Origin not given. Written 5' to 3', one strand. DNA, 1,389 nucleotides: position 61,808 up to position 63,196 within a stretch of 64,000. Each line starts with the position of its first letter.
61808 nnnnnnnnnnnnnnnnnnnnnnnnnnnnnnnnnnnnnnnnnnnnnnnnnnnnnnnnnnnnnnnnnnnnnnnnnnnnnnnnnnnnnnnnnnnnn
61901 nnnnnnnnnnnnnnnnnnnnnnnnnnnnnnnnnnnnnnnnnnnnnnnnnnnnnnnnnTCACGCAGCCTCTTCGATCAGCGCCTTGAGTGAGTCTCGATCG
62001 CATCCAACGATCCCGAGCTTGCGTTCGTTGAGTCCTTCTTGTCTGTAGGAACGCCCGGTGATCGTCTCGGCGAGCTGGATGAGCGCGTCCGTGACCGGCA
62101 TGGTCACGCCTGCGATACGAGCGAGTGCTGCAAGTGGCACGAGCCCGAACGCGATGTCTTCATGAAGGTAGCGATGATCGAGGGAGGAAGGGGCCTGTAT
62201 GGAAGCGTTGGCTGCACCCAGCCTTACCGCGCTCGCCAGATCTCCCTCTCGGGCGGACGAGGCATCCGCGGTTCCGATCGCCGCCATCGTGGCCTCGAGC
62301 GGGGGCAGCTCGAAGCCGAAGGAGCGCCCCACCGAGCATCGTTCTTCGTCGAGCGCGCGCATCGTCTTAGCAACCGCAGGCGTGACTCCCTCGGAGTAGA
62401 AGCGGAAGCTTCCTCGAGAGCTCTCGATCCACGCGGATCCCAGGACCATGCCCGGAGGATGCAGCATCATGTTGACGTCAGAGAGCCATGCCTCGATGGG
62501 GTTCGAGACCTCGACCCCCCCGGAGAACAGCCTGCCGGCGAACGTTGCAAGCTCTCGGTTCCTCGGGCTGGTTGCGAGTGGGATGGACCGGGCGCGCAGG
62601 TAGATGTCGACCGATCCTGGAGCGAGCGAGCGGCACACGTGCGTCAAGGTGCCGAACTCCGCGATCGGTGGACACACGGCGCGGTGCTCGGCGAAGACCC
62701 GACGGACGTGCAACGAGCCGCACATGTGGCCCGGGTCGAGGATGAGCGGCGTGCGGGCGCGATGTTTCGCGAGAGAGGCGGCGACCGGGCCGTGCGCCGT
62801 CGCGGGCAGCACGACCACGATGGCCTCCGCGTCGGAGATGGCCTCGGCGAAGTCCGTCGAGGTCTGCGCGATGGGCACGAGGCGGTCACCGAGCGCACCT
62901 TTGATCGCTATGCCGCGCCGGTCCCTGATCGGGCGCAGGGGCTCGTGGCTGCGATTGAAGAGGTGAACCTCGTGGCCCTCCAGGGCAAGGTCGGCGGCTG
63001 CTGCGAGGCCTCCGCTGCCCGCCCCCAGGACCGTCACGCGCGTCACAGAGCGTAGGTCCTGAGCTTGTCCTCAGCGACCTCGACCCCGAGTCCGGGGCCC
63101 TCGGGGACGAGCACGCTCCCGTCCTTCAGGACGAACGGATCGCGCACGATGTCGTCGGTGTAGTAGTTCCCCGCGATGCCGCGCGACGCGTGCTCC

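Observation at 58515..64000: Convergent six-gene coupled operon: MLE-type enolase enzyme, opine dehydrogenase, DpaA-like dehydrogenase, half-EamA, LLM oxidoreductase, M20 hydrolase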

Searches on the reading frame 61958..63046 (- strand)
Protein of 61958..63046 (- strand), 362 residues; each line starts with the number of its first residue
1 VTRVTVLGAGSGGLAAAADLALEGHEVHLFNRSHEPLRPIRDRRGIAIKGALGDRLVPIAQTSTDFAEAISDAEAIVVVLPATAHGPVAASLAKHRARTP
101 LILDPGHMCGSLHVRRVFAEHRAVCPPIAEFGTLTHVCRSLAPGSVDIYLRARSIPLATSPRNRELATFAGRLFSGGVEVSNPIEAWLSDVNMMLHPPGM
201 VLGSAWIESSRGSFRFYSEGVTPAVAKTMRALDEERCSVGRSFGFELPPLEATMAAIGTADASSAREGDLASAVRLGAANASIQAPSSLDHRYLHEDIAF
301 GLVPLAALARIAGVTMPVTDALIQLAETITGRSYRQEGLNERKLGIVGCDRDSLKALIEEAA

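Call 7: search_protein_families(library=pfam, proteins=[window:61958-63046:-], max_evalue=0.01)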
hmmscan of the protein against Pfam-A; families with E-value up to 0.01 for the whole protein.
window:61958-63046:- (362 aa): 10 families
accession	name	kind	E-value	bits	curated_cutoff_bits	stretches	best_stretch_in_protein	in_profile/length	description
PF02317.23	Octopine_DH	-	2.9e-38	131.7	30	1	180-329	2-149/150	NAD/NADP octopine/nopaline dehydrogenase, alpha-helical domain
PF01210.29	NAD_Gly3P_dh_N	-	2.9e-09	37.5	23.1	1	4-98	2-95/158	NAD-dependent glycerol-3-phosphate dehydrogenase N-terminus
PF02558.23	ApbA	-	4.5e-07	30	22.2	1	4-98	1-92/150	Ketopantoate reductase PanE/ApbA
PF03807.23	F420_oxidored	-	3e-05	25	21.6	1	3-103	1-89/94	NADP oxidoreductase coenzyme F420-dependent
PF13450.12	NAD_binding_8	-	0.00035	21.2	21.9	1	6-34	1-29/68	NAD(P)-binding Rossmann-like domain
PF03446.21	NAD_binding_2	-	0.00066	20.2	21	1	4-85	2-68/161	NAD binding domain of 6-phosphogluconate dehydrogenase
PF01266.30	DAO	-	0.0042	17.1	27.9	1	3-37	1-35/353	FAD dependent oxidoreductase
PF07992.20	Pyr_redox_2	-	0.0052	16.7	26.1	1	3-31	2-30/291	Pyridine nucleotide-disulphide oxidoreductase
PF01262.27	AlaDh_PNT_C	-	0.0072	16.2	23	0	3-77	30-97/214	Alanine dehydrogenase/PNT, C-terminal domain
PF03486.20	HI0933_like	-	0.0076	16.1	50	0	3-40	2-39/244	HI0933-like protein Rossmann domain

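Call 8: search_protein_families(library=ncbifam, proteins=[window:61958-63046:-], max_evalue=0.01)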
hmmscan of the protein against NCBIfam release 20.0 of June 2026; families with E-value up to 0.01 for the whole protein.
window:61958-63046:- (362 aa): 34 families (the best 25 are shown)
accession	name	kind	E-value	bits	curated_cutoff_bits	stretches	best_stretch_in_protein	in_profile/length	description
NF000942.0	PRK00094.1-4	subfamily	4.3e-10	39.3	257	1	1-99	2-99/334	NAD(P)H-dependent glycerol-3-phosphate dehydrogenase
NF000941.0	PRK00094.1-3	equivalog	4.3e-08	32.8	423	1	1-97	1-96/336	NAD(P)H-dependent glycerol-3-phosphate dehydrogenase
NF000940.0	PRK00094.1-2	subfamily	1.7e-07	31.1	202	1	3-99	2-97/330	NAD(P)H-dependent glycerol-3-phosphate dehydrogenase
NF000946.0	PRK00094.2-4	equivalog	1.7e-07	30.5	455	1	3-95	6-97/342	NAD(P)H-dependent glycerol-3-phosphate dehydrogenase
NF000939.0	PRK00094.1-1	equivalog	1.9e-06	27.2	473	1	3-92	7-95/339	NAD(P)H-dependent glycerol-3-phosphate dehydrogenase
TIGR00745.1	apbA_panE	subfamily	5.2e-06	25.9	141.35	1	3-97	1-93/305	2-dehydropantoate 2-reductase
NF009409.0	PRK12770.1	subfamily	1.7e-05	24.1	343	1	2-36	19-53/360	putative glutamate synthase subunit beta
NF011211.0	PRK14618.1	equivalog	2.2e-05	23.8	489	1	3-96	6-98/328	NAD(P)H-dependent glycerol-3-phosphate dehydrogenase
NF009410.0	PRK12771.1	subfamily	6e-05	21.8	516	1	3-34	140-171/566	NAD(P)-binding protein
TIGR02734.1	crtI_fam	subfamily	8.3e-05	21.4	238.1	1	4-35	1-32/504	phytoene desaturase family protein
TIGR01316.1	gltA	equivalog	8.9e-05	21.4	471.75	1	2-36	134-168/449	NADPH-dependent glutamate synthase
NF005089.0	PRK06522.1-4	subfamily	0.00017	21.1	223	1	3-94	2-89/326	2-dehydropantoate 2-reductase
NF045637.1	carotdesatCrtDProt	equivalog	0.00022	19.9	580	1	4-36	1-33/485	1-hydroxycarotenoid 3,4-desaturase CrtD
TIGR03997.1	mycofact_OYE_2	equivalog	0.00023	19.7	793.15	1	3-36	381-414/645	mycofactocin system FadH/OYE family oxidoreductase 2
NF005560.0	PRK07233.1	equivalog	0.00029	19.8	252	1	3-35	2-34/435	hypothetical protein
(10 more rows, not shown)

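Call 10: find_homologous_proteins(query=window:61958-63046:-, max_evalue=1e-10)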
Query window:61958-63046:- (362 aa): 505 proteins with E <= 1e-10 among 8000 candidates; the best 120 are listed.
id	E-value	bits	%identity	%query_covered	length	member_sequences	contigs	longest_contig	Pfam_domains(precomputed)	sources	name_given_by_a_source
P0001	1.1e-229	779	100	99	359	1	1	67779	PF02317.24,PF02558.23,PF01210.30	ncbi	ncbi:MAG: NAD/NADP octopine/nopaline dehydrogenase family protein [Actinomycetota bacterium]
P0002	5.4e-127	442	61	98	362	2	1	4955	PF02317.24,PF02558.23,PF01210.30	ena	-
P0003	9.6e-126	438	59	98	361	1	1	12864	PF02317.24,PF02558.23,PF01210.30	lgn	-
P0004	5.9e-124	432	59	90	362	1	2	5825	PF02317.24,PF13450.13,PF00890.31,PF02558.23,PF03446.22,PF01210.30,PF03807.24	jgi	jgi:opine dehydrogenase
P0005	2.8e-122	426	59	98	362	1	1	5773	PF02317.24,PF02558.23,PF01210.30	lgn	-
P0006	4.7e-121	422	57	98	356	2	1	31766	PF02317.24,PF02558.23,PF01210.30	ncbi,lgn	-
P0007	3.3e-118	413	56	98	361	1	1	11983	PF02317.24,PF02558.23,PF03446.22,PF01210.30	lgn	-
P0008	8.4e-118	412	56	99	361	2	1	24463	PF02317.24,PF02558.23,PF01210.30,PF03807.24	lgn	-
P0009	1.2e-117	411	56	99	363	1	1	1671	PF02317.24,PF01210.30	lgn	-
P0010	5.3e-117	409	55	99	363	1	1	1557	PF02317.24,PF01210.30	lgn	-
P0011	4.5e-116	406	56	99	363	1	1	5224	PF02317.24,PF02558.23,PF01210.30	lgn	-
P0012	9.9e-116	405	55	100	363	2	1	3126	PF02317.24,PF01210.30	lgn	-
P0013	2.0e-115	404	57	99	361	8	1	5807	PF02317.24,PF03446.22,PF01210.30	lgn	-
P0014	3.7e-115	403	55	93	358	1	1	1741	PF02317.24,PF02558.23,PF03446.22,PF01210.30,PF03807.24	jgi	jgi:opine dehydrogenase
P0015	4.8e-115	402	54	98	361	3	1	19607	PF02317.24,PF02558.23,PF03446.22,PF01210.30,PF03807.24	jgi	-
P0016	1.1e-114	401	56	98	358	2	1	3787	PF02317.24,PF02558.23,PF01210.30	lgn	-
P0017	1.8e-114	401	54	92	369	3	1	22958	PF02317.24,PF13450.13,PF02558.23,PF03446.22,PF01210.30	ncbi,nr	ncbi:MAG TPA: NAD/NADP octopine/nopaline dehydrogenase family protein [Actinomycetota bacterium]|nr:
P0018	3.5e-114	400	55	99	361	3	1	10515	PF02317.24,PF02558.23,PF03446.22,PF01210.30,PF03807.24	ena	-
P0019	8.9e-114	398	56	99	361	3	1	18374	PF02317.24,PF02558.23,PF03446.22,PF01210.30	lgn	-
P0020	1.3e-113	398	55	98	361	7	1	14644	PF02317.24,PF02558.23,PF01210.30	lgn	-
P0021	2.9e-113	397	55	94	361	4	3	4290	PF02317.24,PF03446.22,PF01210.30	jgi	jgi:opine dehydrogenase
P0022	5.5e-113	396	56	99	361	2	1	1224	PF02317.24,PF02558.23,PF03446.22,PF01210.30,PF03807.24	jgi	jgi:opine dehydrogenase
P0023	7.1e-113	395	55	99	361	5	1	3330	PF02317.24,PF01210.30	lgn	-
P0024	1.2e-112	395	57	94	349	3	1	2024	PF02317.24,PF02558.23,PF01210.30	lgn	-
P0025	8.5e-112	392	55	98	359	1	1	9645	PF02317.24,PF02558.23,PF03446.22,PF01210.30,PF03807.24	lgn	-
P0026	1.2e-111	391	56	99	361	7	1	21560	PF02317.24,PF03446.22,PF01210.30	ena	-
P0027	1.5e-111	391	55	91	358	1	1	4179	PF02317.24,PF02558.23,PF03446.22,PF01210.30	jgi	jgi:opine dehydrogenase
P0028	2.5e-111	390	55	99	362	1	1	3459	PF02317.24,PF00890.31,PF02558.23,PF01210.30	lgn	-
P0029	4.0e-111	390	55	100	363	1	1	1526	PF02317.24,PF02558.23,PF03446.22,PF01210.30,PF03807.24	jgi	jgi:opine dehydrogenase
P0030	7.7e-111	389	55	96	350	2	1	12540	PF02317.24,PF02558.23,PF01210.30,PF03807.24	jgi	jgi:opine dehydrogenase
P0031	3.0e-110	387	54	97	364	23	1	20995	PF02317.24,PF01210.30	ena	-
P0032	3.6e-110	386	55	96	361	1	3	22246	PF02317.24,PF03446.22,PF01210.30,PF03807.24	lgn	-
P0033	9.3e-110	385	54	97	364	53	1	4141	PF02317.24,PF01210.30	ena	-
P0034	1.2e-108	381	53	92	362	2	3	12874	PF02317.24,PF03446.22,PF01210.30,PF03807.24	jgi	jgi:opine dehydrogenase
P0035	4.7e-108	380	53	90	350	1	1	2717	PF02317.24,PF02558.23,PF01210.30,PF03807.24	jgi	jgi:opine dehydrogenase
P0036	1.8e-106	374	52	94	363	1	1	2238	PF02317.24,PF03446.22,PF01210.30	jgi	jgi:opine dehydrogenase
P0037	4.3e-106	373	52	92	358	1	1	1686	PF02317.24,PF02558.23,PF03446.22,PF01210.30,PF03807.24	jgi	jgi:opine dehydrogenase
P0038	4.4e-106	373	52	94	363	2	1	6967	PF02317.24,PF02558.23,PF03446.22,PF01210.30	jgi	jgi:opine dehydrogenase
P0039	4.5e-106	373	54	96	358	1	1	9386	PF02317.24,PF02558.23,PF03446.22,PF01210.30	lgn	-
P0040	9.3e-106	372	51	93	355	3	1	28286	PF02317.24,PF02558.23,PF03446.22,PF01210.30,PF03807.24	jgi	jgi:opine dehydrogenase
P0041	4.0e-103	363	52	93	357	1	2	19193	PF02317.24,PF02558.23,PF03446.22,PF01210.30,PF03807.24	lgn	-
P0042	1.4e-102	361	53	98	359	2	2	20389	PF02317.24,PF02558.23,PF03446.22,PF01210.30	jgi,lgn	jgi:opine dehydrogenase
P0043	5.0e-99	350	57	80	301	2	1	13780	PF02317.24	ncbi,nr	ncbi:MAG: NAD/NADP octopine/nopaline dehydrogenase family protein, partial [Actinomycetota bacterium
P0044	2.7e-98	347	57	82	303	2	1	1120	PF02317.24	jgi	jgi:opine dehydrogenase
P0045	6.3e-98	346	53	88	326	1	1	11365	PF02317.24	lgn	-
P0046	1.3e-95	339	50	99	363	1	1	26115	PF02317.24,PF02558.23,PF01210.30,PF03807.24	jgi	jgi:opine dehydrogenase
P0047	2.7e-94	334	57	78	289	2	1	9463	PF02317.24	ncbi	ncbi:MAG: NAD/NADP octopine/nopaline dehydrogenase family protein, partial [Actinomycetota bacterium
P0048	5.6e-94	333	49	97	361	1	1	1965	PF02317.24,PF02558.23,PF01210.30,PF03807.24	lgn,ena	-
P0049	1.1e-93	332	49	99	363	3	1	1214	PF02317.24,PF02558.23,PF01210.30,PF03807.24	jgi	-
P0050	2.5e-92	328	49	96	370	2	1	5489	PF02317.24,PF01210.30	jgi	jgi:opine dehydrogenase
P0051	3.4e-92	327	49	100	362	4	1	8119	PF02317.24,PF02558.23,PF01210.30,PF03807.24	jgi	jgi:opine dehydrogenase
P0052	3.5e-89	317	58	77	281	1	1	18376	PF02317.24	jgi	jgi:opine dehydrogenase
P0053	7.0e-89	316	47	99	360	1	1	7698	PF02317.24,PF02558.23,PF03446.22,PF01210.30,PF03807.24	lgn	-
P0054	1.2e-88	316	46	99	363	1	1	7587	PF02317.24,PF02558.23,PF01210.30,PF03807.24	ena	-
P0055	2.5e-87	311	56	79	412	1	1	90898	PF02317.24,PF01210.30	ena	-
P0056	9.8e-87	309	43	93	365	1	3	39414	PF02317.24,PF02558.23,PF01210.30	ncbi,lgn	ncbi:MAG: NAD/NADP octopine/nopaline dehydrogenase family protein [Gaiellaceae bacterium]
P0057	1.0e-86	309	45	99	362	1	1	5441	PF02317.24,PF02558.23,PF01210.30,PF03807.24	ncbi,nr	ncbi:MAG: NAD/NADP octopine/nopaline dehydrogenase family protein [Actinomycetota bacterium]|nr:NAD/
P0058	3.9e-86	307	45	94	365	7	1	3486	PF02317.24,PF02558.23,PF01210.30,PF03807.24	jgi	jgi:opine dehydrogenase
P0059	9.6e-86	306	46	99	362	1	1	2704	PF02317.24,PF01210.30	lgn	-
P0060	2.0e-85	305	47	99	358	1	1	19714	PF02317.24,PF02558.23,PF01210.30,PF03807.24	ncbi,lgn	-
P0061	5.8e-85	304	45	99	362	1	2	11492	PF02317.24,PF02558.23,PF01210.30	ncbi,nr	ncbi:MAG: NAD/NADP octopine/nopaline dehydrogenase family protein [Actinomycetota bacterium]|nr:NAD/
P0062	1.2e-84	303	46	99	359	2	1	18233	PF02317.24,PF02558.23,PF01210.30,PF03807.24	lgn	-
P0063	3.2e-84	301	46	99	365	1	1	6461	PF02317.24,PF02558.23,PF01210.30,PF03807.24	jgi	jgi:opine dehydrogenase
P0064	6.0e-84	300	46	92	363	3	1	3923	PF02317.24,PF02558.23,PF01210.30,PF03807.24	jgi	jgi:opine dehydrogenase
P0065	8.9e-84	300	45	99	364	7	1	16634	PF02317.24,PF02558.23,PF01210.30,PF03807.24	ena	-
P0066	1.3e-83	299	45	94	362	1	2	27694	PF02317.24,PF02558.23,PF01210.30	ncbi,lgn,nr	ncbi:MAG: NAD/NADP octopine/nopaline dehydrogenase family protein [Actinobacteria bacterium]|nr:NAD/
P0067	1.3e-83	299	45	100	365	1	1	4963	PF02317.24,PF02558.23,PF01210.30,PF03807.24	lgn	-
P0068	7.0e-83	297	46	99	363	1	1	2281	PF02317.24,PF02558.23,PF01210.30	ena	-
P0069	7.7e-83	297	44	94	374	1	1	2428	PF02317.24,PF02558.23,PF03446.22,PF01210.30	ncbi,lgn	-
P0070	8.6e-82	293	45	99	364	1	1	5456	PF02317.24,PF02558.23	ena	-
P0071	4.5e-80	288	43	93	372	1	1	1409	PF02317.24,PF01210.30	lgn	-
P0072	9.1e-80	287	43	93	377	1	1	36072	PF02317.24,PF02558.23,PF01210.30,PF03807.24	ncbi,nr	ncbi:MAG TPA: NAD/NADP octopine/nopaline dehydrogenase family protein [Actinomycetota bacterium]|nr:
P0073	2.0e-79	285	42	94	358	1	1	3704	PF02317.24,PF02558.23,PF03446.22,PF01210.30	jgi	-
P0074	2.5e-79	285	41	94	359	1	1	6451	PF02317.24,PF02558.23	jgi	jgi:opine dehydrogenase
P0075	7.5e-79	283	43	99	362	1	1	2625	PF02317.24,PF02558.23,PF03446.22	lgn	-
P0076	4.5e-78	281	44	99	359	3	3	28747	PF02317.24,PF02558.23,PF01210.30,PF03807.24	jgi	jgi:opine dehydrogenase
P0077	4.9e-78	281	41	95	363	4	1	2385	PF02317.24,PF02558.23,PF03446.22,PF01210.30,PF03807.24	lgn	-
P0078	7.8e-78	280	47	84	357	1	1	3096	PF02317.24,PF01210.30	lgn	-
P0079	1.4e-77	279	45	99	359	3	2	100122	PF02317.24,PF02558.23,PF01210.30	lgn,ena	-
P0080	3.0e-76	275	43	100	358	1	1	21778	PF02317.24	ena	-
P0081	5.0e-76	274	42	94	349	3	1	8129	PF02317.24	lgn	-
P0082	7.3e-76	274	56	68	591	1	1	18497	PF02317.24,PF16924.12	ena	-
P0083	9.7e-76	273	44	96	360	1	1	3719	PF02317.24,PF02558.23,PF01210.30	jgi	jgi:opine dehydrogenase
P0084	1.2e-75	273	42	94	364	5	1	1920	PF02317.24,PF02558.23,PF01210.30,PF03807.24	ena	-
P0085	2.0e-75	272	43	99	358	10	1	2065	PF02317.24,PF02558.23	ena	-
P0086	2.6e-75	272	42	100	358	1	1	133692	PF02317.24,PF02558.23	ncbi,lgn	-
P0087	7.3e-75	270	43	99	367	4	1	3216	PF02317.24,PF02558.23,PF01210.30,PF03807.24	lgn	-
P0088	6.4e-74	267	43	99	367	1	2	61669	PF02317.24,PF02558.23,PF03446.22,PF01210.30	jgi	-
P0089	9.4e-74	267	44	98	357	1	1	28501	PF02317.24,PF01210.30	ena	-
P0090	1.0e-73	267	40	94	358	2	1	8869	PF02317.24,PF02558.23,PF03446.22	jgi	-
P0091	3.7e-73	265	43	99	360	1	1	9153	PF02317.24,PF02558.23,PF01210.30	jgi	jgi:opine dehydrogenase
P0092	5.2e-73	264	41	94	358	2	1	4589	PF02317.24,PF02558.23,PF03446.22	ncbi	-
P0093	8.6e-73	264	42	97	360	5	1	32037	PF02317.24,PF02558.23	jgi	jgi:opine dehydrogenase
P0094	1.4e-72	263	42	94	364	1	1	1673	PF02317.24,PF02558.23,PF01210.30,PF03807.24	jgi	jgi:opine dehydrogenase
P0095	1.6e-72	263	37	95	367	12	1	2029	PF02317.24,PF02558.23,PF01210.30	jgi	-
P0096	2.3e-72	262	41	99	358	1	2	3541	PF02317.24,PF02558.23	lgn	-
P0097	1.6e-71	259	38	94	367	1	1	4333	PF02317.24,PF02558.23,PF03446.22,PF01210.30,PF03807.24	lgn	-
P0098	1.9e-71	259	38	94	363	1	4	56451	PF02317.24,PF02558.23,PF03446.22,PF01210.30,PF03807.24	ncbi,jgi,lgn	jgi:opine dehydrogenase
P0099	1.9e-71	259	41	96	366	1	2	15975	PF02317.24,PF01210.30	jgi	jgi:opine dehydrogenase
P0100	7.4e-71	257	41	99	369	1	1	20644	PF02317.24,PF02558.23,PF01210.30,PF03807.24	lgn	-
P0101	9.7e-71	257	38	94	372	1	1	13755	PF02317.24,PF02558.23,PF03446.22,PF01210.30,PF03807.24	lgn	-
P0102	1.6e-70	256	41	99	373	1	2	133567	PF02317.24,PF02558.23,PF03446.22,PF01210.30,PF03807.24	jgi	jgi:opine dehydrogenase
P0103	4.1e-70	255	39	95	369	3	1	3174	PF02317.24,PF02558.23,PF03446.22,PF01210.30,PF03807.24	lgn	-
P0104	5.1e-70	254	38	94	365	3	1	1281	PF02317.24,PF02558.23,PF01210.30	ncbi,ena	-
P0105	5.2e-70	254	40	99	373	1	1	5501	PF02317.24,PF02558.23,PF03446.22,PF01210.30,PF03807.24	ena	-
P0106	5.3e-70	254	38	95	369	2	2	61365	PF02317.24,PF02558.23,PF01210.30,PF03807.24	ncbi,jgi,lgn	jgi:opine dehydrogenase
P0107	7.5e-70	254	38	95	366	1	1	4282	PF02317.24,PF02558.23,PF01210.30,PF03807.24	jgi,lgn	jgi:opine dehydrogenase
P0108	8.0e-70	254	38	94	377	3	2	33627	PF02317.24,PF02558.23,PF03446.22,PF01210.30,PF03807.24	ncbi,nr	ncbi:MAG: NAD/NADP octopine/nopaline dehydrogenase family protein [Armatimonadota bacterium]|nr:NAD/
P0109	8.8e-70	254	41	99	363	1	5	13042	PF02317.24,PF02558.23,PF01210.30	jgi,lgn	-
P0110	1.8e-69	253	39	99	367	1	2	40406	PF02317.24,PF02558.23,PF03446.22,PF01210.30,PF03807.24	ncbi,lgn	-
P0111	2.8e-69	252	44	91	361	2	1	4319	PF02317.24,PF02558.23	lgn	-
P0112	1.3e-68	250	39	91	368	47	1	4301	PF02317.24,PF02558.23,PF01210.30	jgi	jgi:opine dehydrogenase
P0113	1.5e-68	250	39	94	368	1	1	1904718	PF02317.24,PF01210.30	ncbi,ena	-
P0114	1.8e-68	249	38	99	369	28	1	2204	PF02317.24,PF02558.23,PF03446.22,PF01210.30,PF03807.24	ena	-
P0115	3.0e-68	249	40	98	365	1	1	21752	PF02317.24,PF02558.23,PF03446.22,PF01210.30,PF03807.24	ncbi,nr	ncbi:MAG: NAD/NADP octopine/nopaline dehydrogenase family protein, partial [Armatimonadota bacterium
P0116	3.2e-68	249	37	94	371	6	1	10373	PF02317.24,PF02558.23,PF03446.22,PF01210.30,PF03807.24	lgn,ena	-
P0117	3.4e-68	248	40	99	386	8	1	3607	PF02317.24,PF02558.23,PF01210.30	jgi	jgi:opine dehydrogenase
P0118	3.6e-68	248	41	99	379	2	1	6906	PF02317.24,PF03446.22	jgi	jgi:opine dehydrogenase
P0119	4.7e-68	248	37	95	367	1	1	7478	PF02317.24,PF02558.23,PF01210.30,PF03807.24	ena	-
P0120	5.5e-68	248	36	95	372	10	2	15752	PF02317.24,PF01210.30,PF03807.24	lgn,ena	-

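Call 11: find_encoding_contigs(protein=P0001, flank=10000, max_places=3)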
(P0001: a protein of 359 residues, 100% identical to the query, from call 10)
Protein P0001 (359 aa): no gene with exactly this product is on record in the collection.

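Call 12: find_encoding_contigs(protein=P0006, flank=10000, max_places=2)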
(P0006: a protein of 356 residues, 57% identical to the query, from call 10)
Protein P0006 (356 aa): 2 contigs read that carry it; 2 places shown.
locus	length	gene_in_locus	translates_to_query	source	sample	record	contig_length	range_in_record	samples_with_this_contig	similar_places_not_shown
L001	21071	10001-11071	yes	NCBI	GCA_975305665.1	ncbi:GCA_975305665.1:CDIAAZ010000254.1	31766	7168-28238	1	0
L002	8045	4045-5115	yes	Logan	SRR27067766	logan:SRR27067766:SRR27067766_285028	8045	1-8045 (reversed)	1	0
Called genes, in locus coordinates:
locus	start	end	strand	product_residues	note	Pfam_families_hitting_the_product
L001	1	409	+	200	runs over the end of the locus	PF09348:DUF1990 (weak)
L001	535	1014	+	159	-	-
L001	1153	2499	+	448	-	PF21686:LigD_Prim-Pol, PF01896:DNA_primase_S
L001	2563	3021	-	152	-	PF07676:PD40 (faint), PF26549:Tricorn_N (weak)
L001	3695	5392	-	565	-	PF02776:TPP_enzyme_N, PF00205:TPP_enzyme_M, PF02775:TPP_enzyme_C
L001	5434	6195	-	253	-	PF00753:Lactamase_B, PF23023:Anti-Pycsar_Apyc1 (weak), PF12706:Lactamase_B_2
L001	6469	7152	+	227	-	PF00392:GntR, PF07729:FCD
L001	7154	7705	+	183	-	PF01361:Tautomerase, PF14552:Tautomerase_2 (weak), PF18029:Glyoxalase_6 (faint), PF00903:Glyoxalase, PF13669:Glyoxalase_4 (faint)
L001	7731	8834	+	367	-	PF01321:Creatinase_N, PF00557:Peptidase_M24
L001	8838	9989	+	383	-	PF02746:MR_MLE_N, PF13378:MR_MLE_C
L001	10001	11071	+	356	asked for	PF01210:NAD_Gly3P_dh_N (weak), PF02558:ApbA, PF02317:Octopine_DH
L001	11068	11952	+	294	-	PF16924:DpaA_N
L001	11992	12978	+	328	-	PF00296:Bac_luciferase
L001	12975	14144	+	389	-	PF01546:Peptidase_M20 (weak), PF07687:M20_dimer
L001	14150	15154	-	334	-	PF02423:OCD_Mu_crystall, PF01488:Shikimate_DH (weak)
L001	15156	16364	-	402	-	PF01321:Creatinase_N, PF00557:Peptidase_M24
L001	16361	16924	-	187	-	PF02775:TPP_enzyme_C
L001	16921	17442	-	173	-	PF02776:TPP_enzyme_N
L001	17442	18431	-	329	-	PF03447:NAD_binding_3, PF00742:Homoserine_dh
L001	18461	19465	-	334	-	PF13379:NMT1_2 (faint), PF09084:NMT1, PF12974:Phosphonate-bd (weak)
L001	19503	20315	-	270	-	PF00528:BPD_transp_1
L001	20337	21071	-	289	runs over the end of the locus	PF03215:Rad17 (weak), PF00005:ABC_tran, PF00004:AAA (faint), PF13304:AAA_21 (faint)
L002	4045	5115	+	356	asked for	PF01210:NAD_Gly3P_dh_N (weak), PF02558:ApbA, PF02317:Octopine_DH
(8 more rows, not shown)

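Call 13: find_encoding_contigs(protein=P0017, flank=10000, max_places=2)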
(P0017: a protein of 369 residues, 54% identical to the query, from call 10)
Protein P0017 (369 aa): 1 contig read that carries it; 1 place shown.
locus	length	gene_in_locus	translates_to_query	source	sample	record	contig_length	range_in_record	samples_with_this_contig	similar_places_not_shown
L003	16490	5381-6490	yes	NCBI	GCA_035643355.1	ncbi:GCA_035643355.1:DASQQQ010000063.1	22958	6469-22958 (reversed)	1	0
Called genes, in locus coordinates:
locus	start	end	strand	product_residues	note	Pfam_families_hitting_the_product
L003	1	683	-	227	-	PF01321:Creatinase_N, PF00557:Peptidase_M24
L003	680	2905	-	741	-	PF01315:Ald_Xan_dh_C, PF02738:MoCoBD_1, PF20256:MoCoBD_2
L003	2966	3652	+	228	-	PF00392:GntR, PF07729:FCD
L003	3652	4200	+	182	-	PF01361:Tautomerase, PF14552:Tautomerase_2 (weak), PF00903:Glyoxalase, PF13669:Glyoxalase_4 (faint), PF18029:Glyoxalase_6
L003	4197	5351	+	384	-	PF02746:MR_MLE_N, PF13378:MR_MLE_C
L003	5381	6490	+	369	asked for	PF01210:NAD_Gly3P_dh_N, PF02558:ApbA (weak), PF03446:NAD_binding_2 (weak), PF13450:NAD_binding_8 (faint), PF02317:Octopine_DH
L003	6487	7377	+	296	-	PF16924:DpaA_N, PF02826:2-Hacid_dh_C (weak), PF03807:F420_oxidored (weak)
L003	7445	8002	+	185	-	PF07638:Sigma70_ECF (weak), PF04542:Sigma70_r2, PF08281:Sigma70_r4_2, PF04545:Sigma70_r4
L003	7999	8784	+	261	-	-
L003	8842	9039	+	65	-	PF12773:DZR (weak), PF13240:Zn_Ribbon_1, PF13248:Zn_ribbon_3 (weak)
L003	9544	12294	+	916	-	PF13191:AAA_16, PF13401:AAA_22 (weak), PF13176:TPR_7 (faint), PF13424:TPR_12 (weak), PF17874:TPR_MalT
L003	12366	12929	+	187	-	PF13302:Acetyltransf_3, PF00583:Acetyltransf_1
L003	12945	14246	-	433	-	PF00201:UDPGT, PF06722:EryCIII-like_C, PF04101:Glyco_tran_28_C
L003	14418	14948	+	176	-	-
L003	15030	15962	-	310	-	PF00089:Trypsin (faint)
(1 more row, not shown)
